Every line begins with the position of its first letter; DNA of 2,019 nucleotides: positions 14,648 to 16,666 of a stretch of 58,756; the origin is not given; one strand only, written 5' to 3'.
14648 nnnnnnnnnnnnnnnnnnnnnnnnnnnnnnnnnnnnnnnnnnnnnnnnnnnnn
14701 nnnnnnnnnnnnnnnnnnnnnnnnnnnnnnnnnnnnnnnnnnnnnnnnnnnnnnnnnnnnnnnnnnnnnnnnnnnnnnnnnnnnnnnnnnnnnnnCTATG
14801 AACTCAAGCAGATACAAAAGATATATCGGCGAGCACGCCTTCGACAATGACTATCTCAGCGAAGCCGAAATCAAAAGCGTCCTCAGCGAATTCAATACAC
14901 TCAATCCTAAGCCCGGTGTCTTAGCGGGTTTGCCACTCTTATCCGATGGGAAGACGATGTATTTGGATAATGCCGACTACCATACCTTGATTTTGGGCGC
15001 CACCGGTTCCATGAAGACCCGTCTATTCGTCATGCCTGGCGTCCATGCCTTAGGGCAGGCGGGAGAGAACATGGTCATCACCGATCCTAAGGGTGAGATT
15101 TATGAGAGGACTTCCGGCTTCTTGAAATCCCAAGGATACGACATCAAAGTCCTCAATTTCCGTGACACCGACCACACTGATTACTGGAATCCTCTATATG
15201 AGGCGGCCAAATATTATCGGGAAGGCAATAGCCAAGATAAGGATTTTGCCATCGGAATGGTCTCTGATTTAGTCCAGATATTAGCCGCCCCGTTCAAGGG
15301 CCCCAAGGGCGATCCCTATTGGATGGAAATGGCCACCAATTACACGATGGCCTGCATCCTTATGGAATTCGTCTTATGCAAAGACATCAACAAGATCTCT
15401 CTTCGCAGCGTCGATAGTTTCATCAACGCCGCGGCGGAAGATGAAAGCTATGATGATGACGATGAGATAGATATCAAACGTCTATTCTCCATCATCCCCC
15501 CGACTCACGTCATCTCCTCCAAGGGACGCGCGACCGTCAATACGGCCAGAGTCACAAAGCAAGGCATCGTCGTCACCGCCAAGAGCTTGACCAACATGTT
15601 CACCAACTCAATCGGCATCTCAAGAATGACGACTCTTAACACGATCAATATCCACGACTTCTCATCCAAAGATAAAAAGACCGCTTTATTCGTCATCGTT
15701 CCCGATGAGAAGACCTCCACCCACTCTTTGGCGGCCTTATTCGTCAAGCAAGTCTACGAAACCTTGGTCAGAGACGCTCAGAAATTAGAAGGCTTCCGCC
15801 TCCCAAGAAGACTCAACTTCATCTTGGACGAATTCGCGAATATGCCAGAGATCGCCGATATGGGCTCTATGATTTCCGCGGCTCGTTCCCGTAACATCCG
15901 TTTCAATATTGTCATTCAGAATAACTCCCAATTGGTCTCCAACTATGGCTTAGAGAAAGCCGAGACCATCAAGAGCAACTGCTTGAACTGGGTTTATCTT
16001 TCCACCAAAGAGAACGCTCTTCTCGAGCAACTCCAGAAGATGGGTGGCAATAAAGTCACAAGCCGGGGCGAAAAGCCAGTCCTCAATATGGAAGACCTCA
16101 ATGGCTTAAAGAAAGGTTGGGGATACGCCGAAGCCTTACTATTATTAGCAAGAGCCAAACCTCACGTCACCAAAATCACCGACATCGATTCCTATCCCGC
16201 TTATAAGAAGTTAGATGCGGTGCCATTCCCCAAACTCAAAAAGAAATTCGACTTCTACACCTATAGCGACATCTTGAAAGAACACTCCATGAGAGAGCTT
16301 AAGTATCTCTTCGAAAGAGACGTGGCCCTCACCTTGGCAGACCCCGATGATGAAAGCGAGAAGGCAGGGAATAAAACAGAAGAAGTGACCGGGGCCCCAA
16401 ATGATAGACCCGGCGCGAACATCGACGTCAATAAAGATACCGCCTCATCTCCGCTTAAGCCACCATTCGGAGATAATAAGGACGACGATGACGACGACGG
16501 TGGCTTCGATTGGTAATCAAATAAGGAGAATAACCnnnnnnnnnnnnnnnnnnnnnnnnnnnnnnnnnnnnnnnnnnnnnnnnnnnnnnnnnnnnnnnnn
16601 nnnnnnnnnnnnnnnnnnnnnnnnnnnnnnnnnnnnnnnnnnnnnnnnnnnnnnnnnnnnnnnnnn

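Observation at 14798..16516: Type IV coupling protein homolog without membrane anchor, with a deviant P-loop and a poly-Asp/aromatic C-terminal tail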

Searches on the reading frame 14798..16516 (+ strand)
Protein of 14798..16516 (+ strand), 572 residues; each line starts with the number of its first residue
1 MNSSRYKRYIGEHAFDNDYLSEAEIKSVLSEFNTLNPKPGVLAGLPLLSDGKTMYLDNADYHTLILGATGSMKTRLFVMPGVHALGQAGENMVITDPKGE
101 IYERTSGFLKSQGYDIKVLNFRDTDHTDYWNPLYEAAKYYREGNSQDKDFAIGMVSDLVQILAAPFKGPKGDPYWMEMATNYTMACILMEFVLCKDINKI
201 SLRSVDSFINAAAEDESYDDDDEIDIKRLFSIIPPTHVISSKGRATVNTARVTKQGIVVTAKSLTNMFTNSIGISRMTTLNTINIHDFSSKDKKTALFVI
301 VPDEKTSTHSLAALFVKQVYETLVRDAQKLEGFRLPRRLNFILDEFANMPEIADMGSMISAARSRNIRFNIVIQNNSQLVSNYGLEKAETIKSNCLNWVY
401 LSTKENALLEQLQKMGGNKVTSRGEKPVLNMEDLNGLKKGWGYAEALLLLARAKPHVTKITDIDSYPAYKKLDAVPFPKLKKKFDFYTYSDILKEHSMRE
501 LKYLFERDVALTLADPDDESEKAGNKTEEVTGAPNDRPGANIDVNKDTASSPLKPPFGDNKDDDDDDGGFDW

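Call 6: search_protein_families(library=pfam, proteins=[window:14798-16516:+], max_evalue=0.01)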
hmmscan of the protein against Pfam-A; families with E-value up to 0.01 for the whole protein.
window:14798-16516:+ (572 aa): 3 families
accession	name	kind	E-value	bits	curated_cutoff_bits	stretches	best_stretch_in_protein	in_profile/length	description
PF02534.20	T4SS-DNA_transf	-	6.1e-40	137.9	20.1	1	48-419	32-385/468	Type IV secretory system Conjugative DNA transfer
PF12696.13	TraG-D_C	-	6.1e-20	71.9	22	1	338-420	1-83/126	TraM recognition site of TraD and TraG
PF10412.15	TrwB_AAD_bind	-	7.7e-15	55.1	20.5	1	282-419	191-326/387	Type IV secretion-system coupling protein DNA-binding domain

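Call 7: search_protein_families(library=padloc, proteins=[window:14798-16516:+], max_evalue=0.01)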
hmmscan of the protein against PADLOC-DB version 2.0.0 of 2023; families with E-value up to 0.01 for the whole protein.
window:14798-16516:+ (572 aa): 1 family
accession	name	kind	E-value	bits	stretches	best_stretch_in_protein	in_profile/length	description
PDLC04140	mad8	-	7.4e-09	33.5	1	59-443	26-285/314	mads_8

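Call 8: search_protein_families(library=ncbifam, proteins=[window:14798-16516:+], max_evalue=0.01)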
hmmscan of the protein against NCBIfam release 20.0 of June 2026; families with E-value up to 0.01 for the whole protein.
window:14798-16516:+ (572 aa): 9 families
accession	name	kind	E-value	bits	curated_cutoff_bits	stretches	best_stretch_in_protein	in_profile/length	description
NF045973.1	conju_CD1115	equivalog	5.3e-80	269.4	250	1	55-419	19-375/442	VirD4-like conjugal transfer protein, CD1115 family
NF010453.0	PRK13880.1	subfamily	1.9e-16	59.4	586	1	40-418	148-519/630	conjugal transfer coupling protein TraG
NF010472.0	PRK13897.1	equivalog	1.9e-14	53.1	728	1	45-404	143-473/657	type IV secretion system component VirD4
NF010450.0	PRK13876.1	subfamily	2.5e-13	49.1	674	1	57-405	141-466/667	IncP-type conjugal transfer protein TraG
NF010424.0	PRK13850.1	equivalog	1.4e-08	33.4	681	1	291-406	345-458/670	type IV secretion system ATPase VirD4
TIGR02759.1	TraD_Ftype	equivalog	2e-07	30.2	521.35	1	336-420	406-490/566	type IV conjugative transfer system coupling protein TraD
TIGR03743.1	SXT_TraD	subfamily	1.3e-06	27.2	366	1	54-100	169-214/636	conjugative transfer system coupling protein TraD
NF041326.1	Bacteroid_MobC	subfamily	1.6e-05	23.5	900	1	340-395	459-513/655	conjugal transfer protein MobC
NF041017.1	DNA_import_CedB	equivalog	0.0039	15.9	700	1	60-120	275-331/590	DNA import protein CedB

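Call 11: find_homologous_proteins(query=window:14798-16516:+)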
Query window:14798-16516:+ (572 aa): 6054 proteins with E <= 0.001 among 8000 candidates; the best 120 are listed.
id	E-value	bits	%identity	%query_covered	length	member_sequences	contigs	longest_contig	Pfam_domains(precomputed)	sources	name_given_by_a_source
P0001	0.0e+0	1299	100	100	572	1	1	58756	PF10412.16,PF02534.21,PF12696.14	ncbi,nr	ncbi:MAG: type IV secretory system conjugative DNA transfer family protein [Bacilli bacterium]|nr:ty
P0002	1.8e-148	514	51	87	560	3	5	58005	PF10412.16,PF02534.21,PF12696.14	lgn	-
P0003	2.0e-143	497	47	91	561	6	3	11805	PF10412.16,PF02534.21,PF12696.14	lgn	-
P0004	6.7e-143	495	50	87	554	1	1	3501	PF10412.16,PF02534.21,PF12696.14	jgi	jgi:type IV secretion system protein VirD4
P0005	3.6e-142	493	50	83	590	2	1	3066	PF10412.16,PF02534.21,PF12696.14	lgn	-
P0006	2.1e-140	487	49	87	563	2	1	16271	PF10412.16,PF02534.21,PF12696.14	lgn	-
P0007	2.8e-116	408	42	97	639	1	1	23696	PF10412.16,PF02534.21,PF12696.14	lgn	-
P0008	9.1e-116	406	41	88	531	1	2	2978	PF10412.16,PF02534.21,PF12696.14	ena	-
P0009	8.5e-115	403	43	84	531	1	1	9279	PF10412.16,PF02534.21,PF12696.14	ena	-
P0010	1.0e-114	402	42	85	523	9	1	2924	PF10412.16,PF02534.21,PF12696.14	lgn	-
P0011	2.7e-113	398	42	91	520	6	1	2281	PF10412.16,PF02534.21,PF12696.14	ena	-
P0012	5.4e-113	397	42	82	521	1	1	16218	PF10412.16,PF02534.21,PF12696.14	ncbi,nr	ncbi:MAG: type IV secretory system conjugative DNA transfer family protein [Bacilli bacterium]|nr:ty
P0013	3.9e-111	391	41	84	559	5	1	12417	PF10412.16,PF02534.21,PF12696.14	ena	-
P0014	9.6e-111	389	41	85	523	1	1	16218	PF10412.16,PF02534.21,PF12696.14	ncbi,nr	ncbi:MAG: type IV secretory system conjugative DNA transfer family protein [Bacilli bacterium]|nr:ty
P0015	1.6e-110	389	40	85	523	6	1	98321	PF10412.16,PF02534.21,PF12696.14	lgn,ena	-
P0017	1.2e-108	382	42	82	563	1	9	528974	PF10412.16,PF02534.21,PF12696.14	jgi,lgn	jgi:type IV secretion system protein VirD4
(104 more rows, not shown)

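Call 12: search_solved_structures(query=window:14798-16516:+, max_evalue=0.01, show_alignments=2)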
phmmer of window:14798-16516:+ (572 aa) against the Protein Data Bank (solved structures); distinct sequences matched with E-value up to 0.01: 2.
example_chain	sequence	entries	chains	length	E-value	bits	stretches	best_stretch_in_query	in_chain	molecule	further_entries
1gl6_A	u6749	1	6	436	1.7e-05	27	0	336-401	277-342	ATPASE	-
1e9r_A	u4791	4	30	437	1.7e-05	27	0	336-401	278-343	CONJUGAL TRANSFER PROTEIN TRWB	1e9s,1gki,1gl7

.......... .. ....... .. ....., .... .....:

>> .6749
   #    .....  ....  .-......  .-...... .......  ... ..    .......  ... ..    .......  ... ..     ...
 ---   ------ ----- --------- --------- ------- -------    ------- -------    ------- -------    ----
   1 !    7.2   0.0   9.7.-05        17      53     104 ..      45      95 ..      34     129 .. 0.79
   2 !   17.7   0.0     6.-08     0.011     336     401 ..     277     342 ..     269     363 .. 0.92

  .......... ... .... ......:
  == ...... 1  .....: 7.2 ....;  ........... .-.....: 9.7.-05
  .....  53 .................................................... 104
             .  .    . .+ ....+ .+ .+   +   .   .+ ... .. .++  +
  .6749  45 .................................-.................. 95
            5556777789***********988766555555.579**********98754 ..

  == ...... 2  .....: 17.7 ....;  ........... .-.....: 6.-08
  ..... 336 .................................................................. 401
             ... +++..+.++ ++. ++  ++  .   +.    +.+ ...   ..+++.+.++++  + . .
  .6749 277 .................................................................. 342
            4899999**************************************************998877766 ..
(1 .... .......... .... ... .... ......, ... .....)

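Call 14: find_encoding_contigs(protein=P0002, flank=10000, max_places=3)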
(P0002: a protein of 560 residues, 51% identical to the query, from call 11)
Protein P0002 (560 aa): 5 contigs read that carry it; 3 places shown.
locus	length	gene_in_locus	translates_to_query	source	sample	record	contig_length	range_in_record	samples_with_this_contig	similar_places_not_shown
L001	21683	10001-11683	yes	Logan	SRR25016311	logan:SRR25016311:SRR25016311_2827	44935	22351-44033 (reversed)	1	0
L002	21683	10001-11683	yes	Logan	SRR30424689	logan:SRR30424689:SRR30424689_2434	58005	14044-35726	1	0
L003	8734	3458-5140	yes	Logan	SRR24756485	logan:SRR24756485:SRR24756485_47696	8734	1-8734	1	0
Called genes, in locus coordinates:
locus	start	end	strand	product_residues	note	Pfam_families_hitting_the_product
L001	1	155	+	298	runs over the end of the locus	PF02311:AraC_binding, PF07883:Cupin_2 (weak), PF12833:HTH_18, PF00165:HTH_AraC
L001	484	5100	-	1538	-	PF13195:DUF4011, PF13086:AAA_11 (weak), PF13245:AAA_19 (faint), PF13086:AAA_11 (weak), PF13087:AAA_12, PF18741:MTES_1575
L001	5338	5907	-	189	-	-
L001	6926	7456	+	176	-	-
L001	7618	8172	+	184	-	-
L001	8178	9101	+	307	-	-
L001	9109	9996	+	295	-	-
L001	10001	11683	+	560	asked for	PF02534:T4SS-DNA_transf, PF10412:TrwB_AAD_bind, PF12696:TraG-D_C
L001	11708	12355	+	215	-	PF00574:CLP_protease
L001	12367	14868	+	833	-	-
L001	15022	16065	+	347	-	PF01841:Transglut_core (faint)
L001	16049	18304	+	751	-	PF00158:Sigma54_activat (weak), PF00004:AAA (weak), PF07724:AAA_2, PF07728:AAA_5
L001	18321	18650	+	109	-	-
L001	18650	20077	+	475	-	-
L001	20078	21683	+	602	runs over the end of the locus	-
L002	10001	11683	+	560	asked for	PF02534:T4SS-DNA_transf, PF10412:TrwB_AAD_bind, PF12696:TraG-D_C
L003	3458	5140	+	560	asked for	PF02534:T4SS-DNA_transf, PF10412:TrwB_AAD_bind, PF12696:TraG-D_C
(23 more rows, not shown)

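Call 16: find_related_loci(query=A1, collection=genome_contigs, flank=10000)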
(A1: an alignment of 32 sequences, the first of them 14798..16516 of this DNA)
Query A1 (572 aa) in genome_contigs; peptide patterns used: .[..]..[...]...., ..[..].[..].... (x = any residue, [..] = any of these).
599 stretches matched a pattern (row limit reached: there are more); 503 encode a relative of the query (tblastn E <= 1e-3); the best 80 are kept; 79 distinct loci.
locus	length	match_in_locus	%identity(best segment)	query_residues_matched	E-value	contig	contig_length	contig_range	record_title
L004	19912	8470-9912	43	3-487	1e-120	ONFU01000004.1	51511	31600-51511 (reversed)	uncultured Erysipelotrichaceae bacterium isolate RUG266 genome assembly, contig: scaffold_379, whole genome shotgun sequ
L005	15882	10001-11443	43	3-487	1e-119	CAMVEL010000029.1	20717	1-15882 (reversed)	MAG TPA_asm: uncultured Erysipelotrichaceae bacterium isolate SRR8387716_bin.60_metaWRAP_v1.3_MAG genome assembly, conti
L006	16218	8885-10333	41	2-487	2e-116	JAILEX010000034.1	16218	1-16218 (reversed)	MAG: Bacilli bacterium isolate RUI057 k141_1317295_flag=0_multi=10.0000_len=16218, whole genome shotgun sequence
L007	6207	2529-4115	39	1-532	8e-112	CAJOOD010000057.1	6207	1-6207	uncultured Bacilli bacterium isolate Rumen_Coassembly_mag_163 genome assembly, contig: k87_5233132, whole genome shotgun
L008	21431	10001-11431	40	5-489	2e-108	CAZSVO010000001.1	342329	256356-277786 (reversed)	MAG TPA_asm: uncultured Candidatus Izemoplasmatales bacterium isolate SRP241326_co2_340 genome assembly, contig: NODE_15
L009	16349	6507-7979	38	5-487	9e-108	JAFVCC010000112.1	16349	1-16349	MAG: Bacilli bacterium isolate RGIG5035 Roe_deer_Rumen.Co__c1029032, whole genome shotgun sequence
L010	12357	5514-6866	41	5-474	2e-105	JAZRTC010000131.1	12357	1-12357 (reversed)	MAG: Acutalibacteraceae bacterium isolate T1900045344_YK20190034.MAGScoT_cleanbin_000043 SGB_6688_k141_2476061, whole ge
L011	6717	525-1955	40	5-489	3e-104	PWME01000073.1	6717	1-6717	MAG: Mollicutes bacterium isolate CSSed10_261m CS-Sed10-C35906, whole genome shotgun sequence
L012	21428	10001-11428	39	2-495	4e-103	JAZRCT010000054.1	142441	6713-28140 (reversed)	MAG: Eubacteriales bacterium isolate T1900045511_YK20190205.MAGScoT_cleanbin_000008 SGB_7558_k141_1017591, whole genome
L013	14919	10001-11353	40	5-474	2e-102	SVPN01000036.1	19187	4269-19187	MAG: Oscillospiraceae bacterium isolate SIG592 NODE_52583_length_19187_cov_2.646118, whole genome shotgun sequence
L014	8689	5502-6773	41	43-483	4e-102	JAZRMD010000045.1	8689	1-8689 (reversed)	MAG: Acutalibacteraceae bacterium isolate T1900045428_YK20190119.MAGScoT_cleanbin_000062 SGB_7078_k141_3454034, whole ge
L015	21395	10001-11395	38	2-468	9e-102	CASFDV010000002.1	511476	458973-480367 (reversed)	uncultured Firmicutes bacterium isolate T19_L4_323323_idba_bin.173 genome assembly, contig: T19_L4_323323_idba_bin.173.f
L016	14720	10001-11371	40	1-476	1e-101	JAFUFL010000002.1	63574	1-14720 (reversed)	MAG: Lachnospiraceae bacterium isolate RGIG4446 Roe_deer_Omasum-4__c246, whole genome shotgun sequence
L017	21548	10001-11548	37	1-530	4e-101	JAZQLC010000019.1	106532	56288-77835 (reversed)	MAG: Acutalibacteraceae bacterium isolate T1900044611_TS20190077.MAGScoT_cleanbin_000013 SGB_803_k141_159854, whole geno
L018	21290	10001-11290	43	42-492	7e-101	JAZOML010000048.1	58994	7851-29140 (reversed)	MAG: Eubacteriales bacterium isolate T1900045648_YK20190342.MAGScoT_cleanbin_000010 SGB_8181_k141_174080, whole genome s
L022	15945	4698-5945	41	42-474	3e-100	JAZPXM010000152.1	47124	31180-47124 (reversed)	MAG: Acutalibacteraceae bacterium isolate T1900044652_TS20190118.MAGScoT_cleanbin_000005 SGB_1431_k141_1235128, whole ge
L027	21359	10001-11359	39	5-476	6e-99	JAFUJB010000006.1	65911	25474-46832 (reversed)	MAG: Clostridia bacterium isolate RGIG4540 Roe_deer_Rectum-1__c919, whole genome shotgun sequence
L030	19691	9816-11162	40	19-480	2e-98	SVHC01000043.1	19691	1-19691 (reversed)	MAG: Clostridiales bacterium isolate SIG374 NODE_51128_length_19691_cov_1.722501, whole genome shotgun sequence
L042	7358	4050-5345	41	42-479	1e-96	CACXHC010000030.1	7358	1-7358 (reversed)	MAG: uncultured Ruminococcus sp. isolate RUG11255 genome assembly, contig: RUG11255_asm_30, whole genome shotgun sequenc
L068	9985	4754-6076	39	12-466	9e-93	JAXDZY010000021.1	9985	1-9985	MAG: Lachnospiraceae bacterium isolate SUG2766 k141_3946502, whole genome shotgun sequence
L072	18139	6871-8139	41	42-481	6e-102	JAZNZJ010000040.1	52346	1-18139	MAG: Candidatus Fimenecus sp. isolate T1900044768_TS20190234.MAGScoT_cleanbin_000009 SGB_2435_k141_13372, whole genome s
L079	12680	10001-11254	40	43-477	5e-91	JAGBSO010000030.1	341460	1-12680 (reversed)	MAG: Clostridia bacterium isolate RGIG9408 Yak_Cecum-1__c536134, whole genome shotgun sequence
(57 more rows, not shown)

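Call 22: search_protein_families(library=pfam, proteins=[L030:11512-12759:+, L027:15178-16986:+, L022:227-1423:-, L072:16360-17739:+, L042:5444-6259:+, L079:11369-12232:+, L016:11483-12688:+, L018:11425-13527:+, L005:5546-9124:+, L068:7093-8412:+], max_evalue=0.01)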
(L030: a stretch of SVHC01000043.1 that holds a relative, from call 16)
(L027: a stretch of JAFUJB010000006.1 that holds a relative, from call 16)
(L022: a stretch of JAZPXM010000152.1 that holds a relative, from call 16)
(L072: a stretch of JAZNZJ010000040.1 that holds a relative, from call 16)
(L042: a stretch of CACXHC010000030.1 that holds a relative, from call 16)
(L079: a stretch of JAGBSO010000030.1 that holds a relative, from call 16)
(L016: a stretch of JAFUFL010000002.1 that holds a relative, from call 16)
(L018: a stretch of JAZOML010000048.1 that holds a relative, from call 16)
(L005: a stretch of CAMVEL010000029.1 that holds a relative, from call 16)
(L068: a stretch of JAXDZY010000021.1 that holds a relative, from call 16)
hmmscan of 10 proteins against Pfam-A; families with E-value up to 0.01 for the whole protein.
L030:11512-12759:+ (415 aa): 1 family
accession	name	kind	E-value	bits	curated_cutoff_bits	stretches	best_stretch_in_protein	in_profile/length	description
PF09002.17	Card1_endonuc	-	4.4e-06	26.7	26.4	1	283-398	10-122/136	Card1-like, endonuclease domain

L027:15178-16986:+ (602 aa): 0 families

L022:227-1423:- (398 aa): 2 families
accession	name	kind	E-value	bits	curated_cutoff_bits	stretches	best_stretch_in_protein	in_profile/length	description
PF01841.26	Transglut_core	-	3.4e-06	27.7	23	1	163-261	9-104/108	Transglutaminase-like superfamily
PF04473.18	DUF553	-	6.6e-06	26.1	20.5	1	159-263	6-112/140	Transglutaminase-like domain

L072:16360-17739:+ (459 aa): 1 family
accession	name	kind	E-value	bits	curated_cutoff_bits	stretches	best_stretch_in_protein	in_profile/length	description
PF01554.23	MatE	-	1e-42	146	24.9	2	26-189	1-161/161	MatE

L042:5444-6259:+ (271 aa): 0 families

L079:11369-12232:+ (287 aa): 0 families

L016:11483-12688:+ (401 aa): 4 families
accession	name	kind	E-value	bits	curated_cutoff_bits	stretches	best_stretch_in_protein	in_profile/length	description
PF13424.12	TPR_12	-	1.1e-08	35.6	30.1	1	162-226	13-77/77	Tetratricopeptide repeat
PF13374.12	TPR_10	-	1.1e-05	25.7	27.5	1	193-230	1-38/42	Tetratricopeptide repeat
PF24885.1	TPR_NPHP3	-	0.0081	16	100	0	252-314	106-168/239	Nephrocystin-3 TPR domain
PF18241.6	AvrM-A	-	0.0084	17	27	0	4-58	25-78/147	Flax-rust effector AvrM-A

L018:11425-13527:+ (700 aa): 5 families
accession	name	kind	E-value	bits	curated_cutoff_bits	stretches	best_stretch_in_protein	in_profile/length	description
PF00004.35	AAA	-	1.9e-17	64.4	21.2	1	464-595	3-130/131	ATPase family associated with various cellular activities (AAA)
PF17866.7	AAA_lid_6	-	1.6e-09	38.2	24.3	1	622-677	5-60/60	AAA lid domain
PF13401.12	AAA_22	-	7.4e-05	23.5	27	0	464-573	10-125/130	AAA domain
PF08303.17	tRNA_lig_kinase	-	0.0021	18.6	22.7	0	208-324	9-118/168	tRNA ligase kinase domain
PF01656.29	CbiA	-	0.0071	16.7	25.4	0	469-487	9-27/125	CobQ/CobB/MinD/ParA nucleotide binding domain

L005:5546-9124:+ (1192 aa): 0 families

L068:7093-8412:+ (439 aa): 15 families
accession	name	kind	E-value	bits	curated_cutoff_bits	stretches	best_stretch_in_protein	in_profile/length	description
PF03486.20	HI0933_like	-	1.7e-83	280.3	50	1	3-431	2-243/244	HI0933-like protein Rossmann domain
PF22780.1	HI0933_like_1st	-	3e-42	144.7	27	1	217-378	2-165/165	HI0933-like protein barrel and H2TH domain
PF00890.30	FAD_binding_2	-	2.7e-12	47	20.4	1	4-90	2-87/414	FAD binding domain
PF01134.28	GIDA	-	1.8e-11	44.2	22.1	1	3-189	1-150/391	Glucose inhibited division protein A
PF12831.13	FAD_oxidored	-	1.1e-10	41.8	27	1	3-141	1-120/416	FAD dependent oxidoreductase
PF13450.12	NAD_binding_8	-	8.4e-10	39.2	21.9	1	6-37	1-32/68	NAD(P)-binding Rossmann-like domain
PF01266.30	DAO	-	2.2e-09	37.8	27.9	1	4-37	2-35/353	FAD dependent oxidoreductase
PF07992.20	Pyr_redox_2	-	1.2e-08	35.2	26.1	1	3-35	2-35/291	Pyridine nucleotide-disulphide oxidoreductase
PF00070.33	Pyr_redox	-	2.5e-07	31.5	22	1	4-38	2-36/82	Pyridine nucleotide-disulphide oxidoreductase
PF01262.27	AlaDh_PNT_C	-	0.00015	21.7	23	1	3-49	30-77/214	Alanine dehydrogenase/PNT, C-terminal domain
PF01946.23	Thi4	-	0.00017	21.3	26.2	1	2-39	18-56/235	Thi4 family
PF13738.12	Pyr_redox_3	-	0.0014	18.4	30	1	5-39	1-35/305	Pyridine nucleotide-disulphide oxidoreductase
PF13454.12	NAD_binding_9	-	0.0017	18.8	21.8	0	6-58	2-58/155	FAD-NAD(P)-binding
PF01494.25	FAD_binding_3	-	0.002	17.8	22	1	2-36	2-36/349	FAD binding domain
PF01593.30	Amino_oxidase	-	0.0067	16.2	19.8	0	12-37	2-27/443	Flavin containing amine oxidoreductase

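Call 51: search_protein_families(library=pfam, alignment_id=A4, max_evalue=0.0001)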
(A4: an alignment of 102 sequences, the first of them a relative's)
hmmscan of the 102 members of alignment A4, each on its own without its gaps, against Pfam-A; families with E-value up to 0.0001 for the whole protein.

A. member 1, L001:11708-12355:+ (215 aa): 1 family
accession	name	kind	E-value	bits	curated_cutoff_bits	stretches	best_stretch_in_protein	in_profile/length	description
PF00574.28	CLP_protease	-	6.6e-50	170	20.2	1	23-212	9-181/182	Clp protease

B. families by the number of members that match (of 102 scanned): 106 families (the first 25 are shown)
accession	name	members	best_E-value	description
PF00574.28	CLP_protease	6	3e-78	Clp protease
PF09002.17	Card1_endonuc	6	2.6e-10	Card1-like, endonuclease domain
PF13424.12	TPR_12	5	2.6e-11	Tetratricopeptide repeat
PF01381.28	HTH_3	4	1.4e-10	Helix-turn-helix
PF13560.12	HTH_31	4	2.1e-08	Helix-turn-helix domain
PF12844.13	HTH_19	4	5.8e-08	Helix-turn-helix domain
PF00004.35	AAA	3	1.9e-17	ATPase family associated with various cellular activities (AAA)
PF17866.7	AAA_lid_6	3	1.6e-09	AAA lid domain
PF02074.21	Peptidase_M32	2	4.3e-136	Carboxypeptidase Taq (M32) metallopeptidase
PF01139.22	RtcB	2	1.2e-57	tRNA-splicing ligase RtcB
PF08238.18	Sel1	2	3.3e-48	Sel1 repeat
PF02026.21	RyR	2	1.2e-36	RyR domain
PF00702.32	Hydrolase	2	1.2e-31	haloacid dehalogenase-like hydrolase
PF13649.12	Methyltransf_25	2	4e-16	Methyltransferase domain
PF08241.18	Methyltransf_11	2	4.7e-16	Methyltransferase domain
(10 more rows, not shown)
